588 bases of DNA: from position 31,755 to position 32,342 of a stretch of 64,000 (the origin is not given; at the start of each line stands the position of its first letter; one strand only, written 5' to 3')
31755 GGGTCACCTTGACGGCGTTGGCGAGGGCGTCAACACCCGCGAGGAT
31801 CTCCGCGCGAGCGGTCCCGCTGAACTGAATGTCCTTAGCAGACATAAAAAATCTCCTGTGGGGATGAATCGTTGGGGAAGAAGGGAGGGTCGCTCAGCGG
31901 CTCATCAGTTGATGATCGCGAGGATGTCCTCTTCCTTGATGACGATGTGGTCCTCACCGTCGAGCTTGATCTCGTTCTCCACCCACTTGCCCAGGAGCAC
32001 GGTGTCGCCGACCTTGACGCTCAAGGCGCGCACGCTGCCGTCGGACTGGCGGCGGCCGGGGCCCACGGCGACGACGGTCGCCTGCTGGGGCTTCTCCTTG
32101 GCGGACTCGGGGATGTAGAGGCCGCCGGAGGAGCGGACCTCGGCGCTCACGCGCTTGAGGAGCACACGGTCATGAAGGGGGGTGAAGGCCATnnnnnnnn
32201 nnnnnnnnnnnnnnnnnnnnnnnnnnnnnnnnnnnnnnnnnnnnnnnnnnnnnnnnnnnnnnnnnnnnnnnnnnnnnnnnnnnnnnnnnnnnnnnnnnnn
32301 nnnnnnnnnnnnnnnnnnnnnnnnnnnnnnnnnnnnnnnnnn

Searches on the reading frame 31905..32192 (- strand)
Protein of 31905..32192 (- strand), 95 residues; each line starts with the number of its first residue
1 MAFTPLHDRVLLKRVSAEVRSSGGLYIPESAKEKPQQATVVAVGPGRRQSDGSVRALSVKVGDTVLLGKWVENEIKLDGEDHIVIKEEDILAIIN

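Call 8: find_related_loci(query=window:31908-32192:-, collection=genome_contigs, flank=4000)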
Query window:31908-32192:- (95 aa) in genome_contigs; peptide patterns used: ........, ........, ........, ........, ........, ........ (x = any residue, [..] = any of these).
600 stretches matched a pattern (row limit reached: there are more); 501 encode a relative of the query (tblastn E <= 1e-3); the best 80 are kept; 80 distinct loci.
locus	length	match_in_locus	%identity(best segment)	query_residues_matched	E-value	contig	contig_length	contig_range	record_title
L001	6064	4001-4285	65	1-95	6e-39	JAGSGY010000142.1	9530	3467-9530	MAG: Proteobacteria bacterium isolate GY13CH_bin.7 k141_621792_length_9530_cov_179.0117, whole genome shotgun sequence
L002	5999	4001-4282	63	1-95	3e-37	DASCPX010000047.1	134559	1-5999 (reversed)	MAG TPA_asm: Myxococcota bacterium isolate Fu_MAG_56 c_000000378240, whole genome shotgun sequence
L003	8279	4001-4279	63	3-95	2e-36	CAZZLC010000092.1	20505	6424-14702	MAG TPA_asm: uncultured Enterobacteriaceae bacterium isolate SRP128890_co1_194 genome assembly, contig: NODE_4199_length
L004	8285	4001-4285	63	1-95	1e-35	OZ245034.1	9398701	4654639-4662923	MAG: Myxococcota bacterium isolate df3dd314-b992-411f-bde6-f70e75f61a8f genome assembly, chromosome: 1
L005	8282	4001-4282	60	1-94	1e-34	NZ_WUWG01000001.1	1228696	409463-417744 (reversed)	Oceanomicrobium pacificus strain KN286 Scaffold1_1, whole genome shotgun sequence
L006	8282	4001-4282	64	1-94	3e-34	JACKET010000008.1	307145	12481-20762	MAG: Alphaproteobacteria bacterium isolate HK-STAS-MYXO-41 HK-STAS-MYXO-41_8, whole genome shotgun sequence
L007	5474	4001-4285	57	1-95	1e-34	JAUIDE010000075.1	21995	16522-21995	MAG: Alphaproteobacteria bacterium isolate 7_bin.58 NODE_2294_length_21995_cov_1.451207, whole genome shotgun sequence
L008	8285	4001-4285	59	1-95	2e-34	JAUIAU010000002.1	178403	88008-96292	MAG: Alphaproteobacteria bacterium isolate 5_bin.9 NODE_137_length_178403_cov_14.228724, whole genome shotgun sequence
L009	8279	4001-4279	62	3-95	4e-34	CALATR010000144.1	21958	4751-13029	MAG TPA_asm: uncultured proteobacterium isolate ERR599030_bin.129_CONCOCT_v1.1_MAG genome assembly, contig: ERZ840511.37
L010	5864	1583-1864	61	1-94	2e-34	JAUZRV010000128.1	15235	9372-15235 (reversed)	MAG: Rhodobacterales bacterium isolate GS19_ROV16_BS04-AMOR20_M1399 AMOR20_M1399_contig128, whole genome shotgun sequenc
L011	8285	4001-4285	57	1-95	3e-34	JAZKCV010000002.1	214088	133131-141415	MAG: Pseudomonadota bacterium isolate DC_HB_01_SPN181219-bin010 DCHB01SPN_B010_0_000000000002, whole genome shotgun sequ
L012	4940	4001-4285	57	1-95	3e-34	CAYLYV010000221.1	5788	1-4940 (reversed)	MAG TPA_asm: uncultured Cypionkella sp. isolate SRP302447_co3_40 genome assembly, contig: NODE_40980_length_5788_cov_8.0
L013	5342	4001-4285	57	1-95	4e-34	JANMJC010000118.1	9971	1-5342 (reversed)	MAG: Paracoccaceae bacterium isolate OTE_64_metabat_59 OTE_64_k141_1122969, whole genome shotgun sequence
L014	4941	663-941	58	3-95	2e-34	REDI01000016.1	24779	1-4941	MAG: Deltaproteobacteria bacterium isolate GEM2.Bin11 NODE_2193_length_24779_cov_19.0266, whole genome shotgun sequence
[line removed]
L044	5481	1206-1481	60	3-94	1e-32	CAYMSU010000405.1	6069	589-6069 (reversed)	MAG TPA_asm: uncultured Enterobacteriaceae bacterium isolate SRP141376_co3_58 genome assembly, contig: NODE_33957_length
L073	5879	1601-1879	58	3-95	3e-32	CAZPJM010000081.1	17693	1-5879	MAG TPA_asm: uncultured Enterobacteriaceae bacterium isolate binchicken_co8_293 genome assembly, contig: NODE_5419_lengt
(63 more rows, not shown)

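Call 10: find_encoding_contigs(protein=window:31905-32192:-, flank=6000, max_places=10)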
Protein window:31905-32192:- (95 aa): 23 contigs read that carry it; 10 places shown.
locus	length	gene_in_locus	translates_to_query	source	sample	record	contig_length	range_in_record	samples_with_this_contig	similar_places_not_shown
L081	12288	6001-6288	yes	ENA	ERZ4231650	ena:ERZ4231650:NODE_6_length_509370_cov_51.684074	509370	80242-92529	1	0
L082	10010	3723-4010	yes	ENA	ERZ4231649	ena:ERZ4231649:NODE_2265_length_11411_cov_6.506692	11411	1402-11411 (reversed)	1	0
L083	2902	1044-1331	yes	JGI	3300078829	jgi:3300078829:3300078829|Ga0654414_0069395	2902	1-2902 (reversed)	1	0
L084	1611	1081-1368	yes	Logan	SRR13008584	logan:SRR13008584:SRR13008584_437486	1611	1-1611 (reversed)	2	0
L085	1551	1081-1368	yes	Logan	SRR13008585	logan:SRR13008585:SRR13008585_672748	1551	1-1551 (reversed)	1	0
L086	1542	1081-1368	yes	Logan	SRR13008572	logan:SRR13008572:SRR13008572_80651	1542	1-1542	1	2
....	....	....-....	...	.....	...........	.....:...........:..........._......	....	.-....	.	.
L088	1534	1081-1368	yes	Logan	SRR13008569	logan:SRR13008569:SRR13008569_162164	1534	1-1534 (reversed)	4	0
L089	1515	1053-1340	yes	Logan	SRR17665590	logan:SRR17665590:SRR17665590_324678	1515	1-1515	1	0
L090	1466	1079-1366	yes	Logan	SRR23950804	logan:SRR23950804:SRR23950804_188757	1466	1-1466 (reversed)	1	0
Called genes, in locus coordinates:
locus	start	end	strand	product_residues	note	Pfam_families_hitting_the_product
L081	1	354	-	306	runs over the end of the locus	-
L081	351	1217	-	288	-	PF01882:DUF58, PF13519:VWA_2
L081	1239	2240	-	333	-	PF00004:AAA (faint), PF20030:bpMoxR, PF07726:AAA_3, PF07728:AAA_5, PF17863:AAA_lid_2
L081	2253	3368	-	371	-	PF00226:DnaJ, PF01556:DnaJ_C, PF00684:DnaJ_CXXCXGXG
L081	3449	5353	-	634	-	PF00012:HSP70, PF00885:DMRL_synthase (faint), PF06723:MreB_Mbl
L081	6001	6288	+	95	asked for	PF00166:Cpn10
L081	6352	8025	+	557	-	-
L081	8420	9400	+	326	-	-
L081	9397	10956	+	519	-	PF20154:LNT_N, PF00795:CN_hydrolase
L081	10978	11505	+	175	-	PF04542:Sigma70_r2, PF08281:Sigma70_r4_2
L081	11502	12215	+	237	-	-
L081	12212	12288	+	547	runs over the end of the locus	PF00656:Peptidase_C14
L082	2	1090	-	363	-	?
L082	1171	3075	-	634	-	PF00012:HSP70, PF00885:DMRL_synthase (faint), PF06723:MreB_Mbl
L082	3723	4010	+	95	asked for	PF00166:Cpn10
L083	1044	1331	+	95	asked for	PF00166:Cpn10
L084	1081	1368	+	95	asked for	PF00166:Cpn10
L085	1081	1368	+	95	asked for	PF00166:Cpn10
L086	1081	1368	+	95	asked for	PF00166:Cpn10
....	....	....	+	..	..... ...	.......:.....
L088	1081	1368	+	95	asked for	PF00166:Cpn10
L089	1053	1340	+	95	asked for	PF00166:Cpn10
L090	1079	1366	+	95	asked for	PF00166:Cpn10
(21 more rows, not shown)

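Call 15: find_homologous_proteins(query=window:31908-32192:-, max_evalue=1e-20)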
Query window:31908-32192:- (95 aa): 7193 proteins with E <= 1e-20 among 8000 candidates; the best 120 are listed.
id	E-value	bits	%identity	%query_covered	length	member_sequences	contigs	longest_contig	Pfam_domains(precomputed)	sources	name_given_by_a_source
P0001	7.8e-53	194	99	100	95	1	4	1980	PF00166.27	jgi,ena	jgi:chaperonin GroES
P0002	2.4e-52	192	98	100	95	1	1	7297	PF00166.27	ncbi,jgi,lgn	ncbi:MAG: hypothetical protein RIT28_4119 [Pseudomonadota bacterium]|jgi:chaperonin GroES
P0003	5.1e-45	169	99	88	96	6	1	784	PF00166.27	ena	-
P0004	5.0e-43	162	-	-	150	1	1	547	PF00166.27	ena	-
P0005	1.2e-40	155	-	-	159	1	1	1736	PF00166.27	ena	-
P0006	1.1e-39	152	-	-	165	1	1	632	PF00166.27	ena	-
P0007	5.3e-35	137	81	100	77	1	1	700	PF00166.27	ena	-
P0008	4.7e-34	134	69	99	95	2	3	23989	PF00166.27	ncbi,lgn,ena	-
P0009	1.0e-32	130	70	99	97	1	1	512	PF00166.27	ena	-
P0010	8.2e-32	127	64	100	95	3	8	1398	PF00166.27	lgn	-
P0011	8.3e-32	127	66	97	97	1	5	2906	PF00166.27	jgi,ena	jgi:chaperonin GroES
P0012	1.5e-31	126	66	100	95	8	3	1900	PF00166.27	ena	-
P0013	1.8e-31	126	64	99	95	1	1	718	PF00166.27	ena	-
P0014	2.0e-31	125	66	97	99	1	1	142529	PF00166.27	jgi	jgi:chaperonin GroES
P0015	4.9e-31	124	64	99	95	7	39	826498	PF00166.27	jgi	jgi:chaperonin GroES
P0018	1.1e-30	123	62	99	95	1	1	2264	PF00166.27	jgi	-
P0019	1.2e-30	123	64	99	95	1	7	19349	PF00166.27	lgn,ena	-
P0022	1.8e-30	122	63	99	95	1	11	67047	PF00166.27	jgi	jgi:chaperonin GroES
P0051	5.8e-30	121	67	98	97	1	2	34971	PF00166.27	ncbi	-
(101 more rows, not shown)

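Call 18: find_encoding_contigs(protein=P0002, flank=2500, max_places=3)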
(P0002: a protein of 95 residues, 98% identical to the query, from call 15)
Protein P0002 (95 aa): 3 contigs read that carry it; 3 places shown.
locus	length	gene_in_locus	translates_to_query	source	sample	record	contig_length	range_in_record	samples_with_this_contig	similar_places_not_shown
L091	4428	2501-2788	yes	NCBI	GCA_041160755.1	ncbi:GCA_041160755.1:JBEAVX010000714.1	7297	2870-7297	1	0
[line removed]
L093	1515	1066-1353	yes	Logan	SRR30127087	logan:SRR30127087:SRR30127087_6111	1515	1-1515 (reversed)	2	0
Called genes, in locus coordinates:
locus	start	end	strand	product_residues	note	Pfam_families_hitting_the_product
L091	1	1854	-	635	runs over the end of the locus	PF00012:HSP70, PF06723:MreB_Mbl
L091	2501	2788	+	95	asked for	PF00166:Cpn10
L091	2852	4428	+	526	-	PF00118:Cpn60_TCP1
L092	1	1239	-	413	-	?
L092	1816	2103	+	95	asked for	PF00166:Cpn10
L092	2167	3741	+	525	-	?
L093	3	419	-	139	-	?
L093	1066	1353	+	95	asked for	PF00166:Cpn10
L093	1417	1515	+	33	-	?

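Call 19: find_encoding_contigs(protein=P0008, flank=2500, max_places=3)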
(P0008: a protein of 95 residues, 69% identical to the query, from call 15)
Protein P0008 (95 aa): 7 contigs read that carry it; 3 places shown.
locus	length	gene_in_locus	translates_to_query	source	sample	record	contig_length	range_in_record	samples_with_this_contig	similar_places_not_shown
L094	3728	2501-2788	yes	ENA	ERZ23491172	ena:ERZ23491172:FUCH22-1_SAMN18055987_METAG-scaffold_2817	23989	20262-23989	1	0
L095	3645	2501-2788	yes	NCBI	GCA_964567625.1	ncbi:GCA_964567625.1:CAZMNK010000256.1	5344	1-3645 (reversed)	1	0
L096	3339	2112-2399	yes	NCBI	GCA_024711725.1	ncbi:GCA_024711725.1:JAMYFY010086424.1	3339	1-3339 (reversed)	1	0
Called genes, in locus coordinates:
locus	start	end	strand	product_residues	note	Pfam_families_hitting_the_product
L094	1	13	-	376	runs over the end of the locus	PF00226:DnaJ, PF01556:DnaJ_C, PF00684:DnaJ_CXXCXGXG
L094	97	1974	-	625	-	-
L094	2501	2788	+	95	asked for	PF00166:Cpn10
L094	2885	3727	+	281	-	?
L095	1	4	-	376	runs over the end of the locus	PF00226:DnaJ, PF01556:DnaJ_C, PF00684:DnaJ_CXXCXGXG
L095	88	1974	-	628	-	PF00012:HSP70, PF06723:MreB_Mbl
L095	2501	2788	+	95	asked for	PF00166:Cpn10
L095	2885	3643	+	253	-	?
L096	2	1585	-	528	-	?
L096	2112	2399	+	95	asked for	PF00166:Cpn10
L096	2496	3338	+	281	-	?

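Call 20: find_encoding_contigs(protein=P0014, flank=2500, max_places=3)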
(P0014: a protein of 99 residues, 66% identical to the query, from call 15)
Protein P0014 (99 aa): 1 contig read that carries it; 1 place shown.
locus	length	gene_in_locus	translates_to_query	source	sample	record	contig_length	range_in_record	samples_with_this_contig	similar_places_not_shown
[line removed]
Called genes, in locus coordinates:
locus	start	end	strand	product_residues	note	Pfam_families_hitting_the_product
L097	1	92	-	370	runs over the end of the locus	PF00226:DnaJ, PF01556:DnaJ_C, PF00684:DnaJ_CXXCXGXG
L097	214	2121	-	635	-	PF00012:HSP70, PF06723:MreB_Mbl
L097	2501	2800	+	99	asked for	PF00166:Cpn10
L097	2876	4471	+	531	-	PF00118:Cpn60_TCP1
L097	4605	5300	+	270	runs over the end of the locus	PF00378:ECH_1, PF16113:ECH_2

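Call 21: find_encoding_contigs(protein=P0051, flank=2500, max_places=3)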
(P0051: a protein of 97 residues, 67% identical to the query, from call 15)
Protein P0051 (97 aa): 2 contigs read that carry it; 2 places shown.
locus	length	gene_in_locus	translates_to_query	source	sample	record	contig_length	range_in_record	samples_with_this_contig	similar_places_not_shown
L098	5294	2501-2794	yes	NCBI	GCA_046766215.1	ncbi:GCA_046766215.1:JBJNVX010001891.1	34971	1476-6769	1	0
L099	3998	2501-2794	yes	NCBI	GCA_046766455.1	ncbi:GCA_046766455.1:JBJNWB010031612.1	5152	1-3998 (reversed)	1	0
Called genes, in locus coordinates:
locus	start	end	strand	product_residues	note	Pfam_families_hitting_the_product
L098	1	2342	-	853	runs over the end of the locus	PF11617:Cu-binding_MopE (weak)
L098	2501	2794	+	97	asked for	PF00166:Cpn10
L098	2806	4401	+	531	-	PF00118:Cpn60_TCP1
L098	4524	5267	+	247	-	PF00378:ECH_1, PF16113:ECH_2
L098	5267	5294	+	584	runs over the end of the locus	-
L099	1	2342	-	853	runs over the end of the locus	PF11617:Cu-binding_MopE (weak)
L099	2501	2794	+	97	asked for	PF00166:Cpn10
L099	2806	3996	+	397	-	?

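Call 26: find_encoding_contigs(protein=P0012, flank=2500, max_places=4)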
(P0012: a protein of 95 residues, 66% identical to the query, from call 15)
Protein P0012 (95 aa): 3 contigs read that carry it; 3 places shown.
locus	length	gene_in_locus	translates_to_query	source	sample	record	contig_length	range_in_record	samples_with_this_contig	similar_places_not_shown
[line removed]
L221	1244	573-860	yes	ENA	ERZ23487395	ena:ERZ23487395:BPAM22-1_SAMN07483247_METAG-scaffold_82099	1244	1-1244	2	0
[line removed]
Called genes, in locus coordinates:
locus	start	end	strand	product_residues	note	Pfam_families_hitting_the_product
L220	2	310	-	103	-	?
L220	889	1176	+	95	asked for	PF00166:Cpn10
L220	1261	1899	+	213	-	?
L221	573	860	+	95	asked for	PF00166:Cpn10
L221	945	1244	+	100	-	?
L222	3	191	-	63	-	?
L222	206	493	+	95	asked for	PF00166:Cpn10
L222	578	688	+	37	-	?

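Call 27: find_encoding_contigs(protein=P0010, flank=2500, max_places=4)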
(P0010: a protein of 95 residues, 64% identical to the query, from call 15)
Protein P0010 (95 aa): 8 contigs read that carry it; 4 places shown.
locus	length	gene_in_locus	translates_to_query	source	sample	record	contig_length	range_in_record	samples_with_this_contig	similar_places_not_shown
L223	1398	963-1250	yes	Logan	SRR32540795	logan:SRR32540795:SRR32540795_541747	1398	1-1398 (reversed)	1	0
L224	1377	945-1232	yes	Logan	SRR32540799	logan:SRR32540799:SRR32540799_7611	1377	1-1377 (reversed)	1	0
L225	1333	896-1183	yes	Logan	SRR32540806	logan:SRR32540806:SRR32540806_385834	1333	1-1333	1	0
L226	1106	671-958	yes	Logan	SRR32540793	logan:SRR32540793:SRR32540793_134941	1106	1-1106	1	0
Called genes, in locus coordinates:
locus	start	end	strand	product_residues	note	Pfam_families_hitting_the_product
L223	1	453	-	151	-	?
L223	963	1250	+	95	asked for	PF00166:Cpn10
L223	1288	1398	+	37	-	?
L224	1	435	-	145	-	?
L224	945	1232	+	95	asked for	PF00166:Cpn10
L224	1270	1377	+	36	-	?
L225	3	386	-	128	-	?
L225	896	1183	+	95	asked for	PF00166:Cpn10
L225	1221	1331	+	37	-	?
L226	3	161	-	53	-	?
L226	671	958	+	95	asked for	PF00166:Cpn10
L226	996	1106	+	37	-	?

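Call 28: find_encoding_contigs(protein=P0019, flank=2500, max_places=3)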
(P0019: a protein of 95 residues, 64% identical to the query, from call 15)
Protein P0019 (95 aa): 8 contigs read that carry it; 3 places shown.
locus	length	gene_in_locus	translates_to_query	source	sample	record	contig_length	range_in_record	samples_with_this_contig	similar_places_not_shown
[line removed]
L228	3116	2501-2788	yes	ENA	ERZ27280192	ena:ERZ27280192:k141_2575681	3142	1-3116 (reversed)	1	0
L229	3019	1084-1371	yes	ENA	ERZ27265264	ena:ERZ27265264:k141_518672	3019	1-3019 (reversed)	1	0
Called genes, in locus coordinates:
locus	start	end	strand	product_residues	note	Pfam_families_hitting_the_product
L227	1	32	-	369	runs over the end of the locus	PF00226:DnaJ, PF01556:DnaJ_C, PF00684:DnaJ_CXXCXGXG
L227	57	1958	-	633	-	PF00012:HSP70, PF06723:MreB_Mbl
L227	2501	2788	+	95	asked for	PF00166:Cpn10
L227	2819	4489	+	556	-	-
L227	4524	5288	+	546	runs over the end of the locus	PF20154:LNT_N, PF00795:CN_hydrolase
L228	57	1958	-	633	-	PF00012:HSP70, PF06723:MreB_Mbl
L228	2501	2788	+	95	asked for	PF00166:Cpn10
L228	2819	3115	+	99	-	?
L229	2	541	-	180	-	?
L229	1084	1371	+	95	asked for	PF00166:Cpn10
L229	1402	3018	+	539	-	?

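Call 29: find_encoding_contigs(protein=P0022, flank=2500, max_places=3)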
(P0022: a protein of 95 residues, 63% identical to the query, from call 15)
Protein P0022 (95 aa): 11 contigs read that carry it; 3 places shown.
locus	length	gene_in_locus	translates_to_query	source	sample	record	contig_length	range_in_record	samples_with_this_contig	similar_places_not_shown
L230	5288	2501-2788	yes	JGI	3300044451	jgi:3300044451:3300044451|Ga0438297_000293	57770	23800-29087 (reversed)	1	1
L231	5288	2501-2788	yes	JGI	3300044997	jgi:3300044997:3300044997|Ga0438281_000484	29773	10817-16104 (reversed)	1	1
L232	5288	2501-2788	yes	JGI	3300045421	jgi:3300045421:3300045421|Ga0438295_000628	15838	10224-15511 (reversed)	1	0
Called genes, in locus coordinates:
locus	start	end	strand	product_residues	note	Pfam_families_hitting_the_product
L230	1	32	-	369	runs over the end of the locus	PF00226:DnaJ, PF01556:DnaJ_C, PF00684:DnaJ_CXXCXGXG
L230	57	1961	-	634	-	PF00012:HSP70, PF06723:MreB_Mbl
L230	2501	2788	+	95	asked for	PF00166:Cpn10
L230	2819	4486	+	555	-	-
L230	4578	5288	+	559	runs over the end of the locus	PF20154:LNT_N, PF00795:CN_hydrolase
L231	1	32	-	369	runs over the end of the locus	PF00226:DnaJ, PF01556:DnaJ_C, PF00684:DnaJ_CXXCXGXG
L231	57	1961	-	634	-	PF00012:HSP70, PF06723:MreB_Mbl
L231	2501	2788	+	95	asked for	PF00166:Cpn10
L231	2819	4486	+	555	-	-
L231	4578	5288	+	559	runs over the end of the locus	PF20154:LNT_N, PF00795:CN_hydrolase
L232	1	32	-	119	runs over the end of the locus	?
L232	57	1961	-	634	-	PF00012:HSP70, PF06723:MreB_Mbl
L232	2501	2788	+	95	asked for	PF00166:Cpn10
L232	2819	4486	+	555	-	-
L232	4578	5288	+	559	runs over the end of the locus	PF20154:LNT_N, PF00795:CN_hydrolase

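Call 51: find_encoding_contigs(protein=P0007, flank=2500, max_places=3)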
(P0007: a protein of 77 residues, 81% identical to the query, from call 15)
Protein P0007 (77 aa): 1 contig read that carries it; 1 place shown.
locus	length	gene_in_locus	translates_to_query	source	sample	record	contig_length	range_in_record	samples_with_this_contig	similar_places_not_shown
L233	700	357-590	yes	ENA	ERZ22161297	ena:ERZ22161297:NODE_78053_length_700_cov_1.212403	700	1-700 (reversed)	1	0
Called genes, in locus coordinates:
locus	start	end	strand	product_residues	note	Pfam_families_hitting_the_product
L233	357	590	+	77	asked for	PF00166:Cpn10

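Call 52: find_encoding_contigs(protein=P0018, flank=2500, max_places=3)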
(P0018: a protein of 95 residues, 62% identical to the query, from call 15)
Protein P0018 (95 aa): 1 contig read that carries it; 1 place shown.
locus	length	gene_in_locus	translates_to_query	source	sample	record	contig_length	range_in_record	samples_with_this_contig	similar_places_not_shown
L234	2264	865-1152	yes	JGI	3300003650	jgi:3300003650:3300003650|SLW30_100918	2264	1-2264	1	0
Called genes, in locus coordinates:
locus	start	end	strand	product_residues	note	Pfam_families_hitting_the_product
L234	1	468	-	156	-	?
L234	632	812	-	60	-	-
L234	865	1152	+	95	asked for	PF00166:Cpn10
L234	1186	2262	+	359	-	?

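Call 53: find_encoding_contigs(protein=P0015, flank=2500, max_places=4)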
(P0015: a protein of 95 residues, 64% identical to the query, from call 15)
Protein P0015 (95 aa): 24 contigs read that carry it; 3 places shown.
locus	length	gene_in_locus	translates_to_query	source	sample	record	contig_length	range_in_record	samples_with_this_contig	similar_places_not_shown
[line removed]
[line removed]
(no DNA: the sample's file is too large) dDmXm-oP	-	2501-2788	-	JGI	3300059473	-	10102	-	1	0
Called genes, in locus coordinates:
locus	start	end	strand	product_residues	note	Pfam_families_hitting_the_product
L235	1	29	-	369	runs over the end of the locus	PF00226:DnaJ, PF01556:DnaJ_C, PF00684:DnaJ_CXXCXGXG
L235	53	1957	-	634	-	PF00012:HSP70, PF06723:MreB_Mbl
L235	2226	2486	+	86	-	-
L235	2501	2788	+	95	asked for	PF00166:Cpn10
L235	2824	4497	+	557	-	-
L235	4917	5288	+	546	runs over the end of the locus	PF20154:LNT_N, PF00795:CN_hydrolase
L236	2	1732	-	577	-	?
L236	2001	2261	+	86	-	-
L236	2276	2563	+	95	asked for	PF00166:Cpn10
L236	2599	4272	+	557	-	-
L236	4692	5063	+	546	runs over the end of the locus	PF20154:LNT_N, PF00795:CN_hydrolase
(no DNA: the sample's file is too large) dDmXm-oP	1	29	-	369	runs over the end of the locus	PF00226:DnaJ, PF01556:DnaJ_C, PF00684:DnaJ_CXXCXGXG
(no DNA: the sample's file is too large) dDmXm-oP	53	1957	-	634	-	PF00012:HSP70, PF06723:MreB_Mbl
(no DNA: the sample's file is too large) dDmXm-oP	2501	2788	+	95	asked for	PF00166:Cpn10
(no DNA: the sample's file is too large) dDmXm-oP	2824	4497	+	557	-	-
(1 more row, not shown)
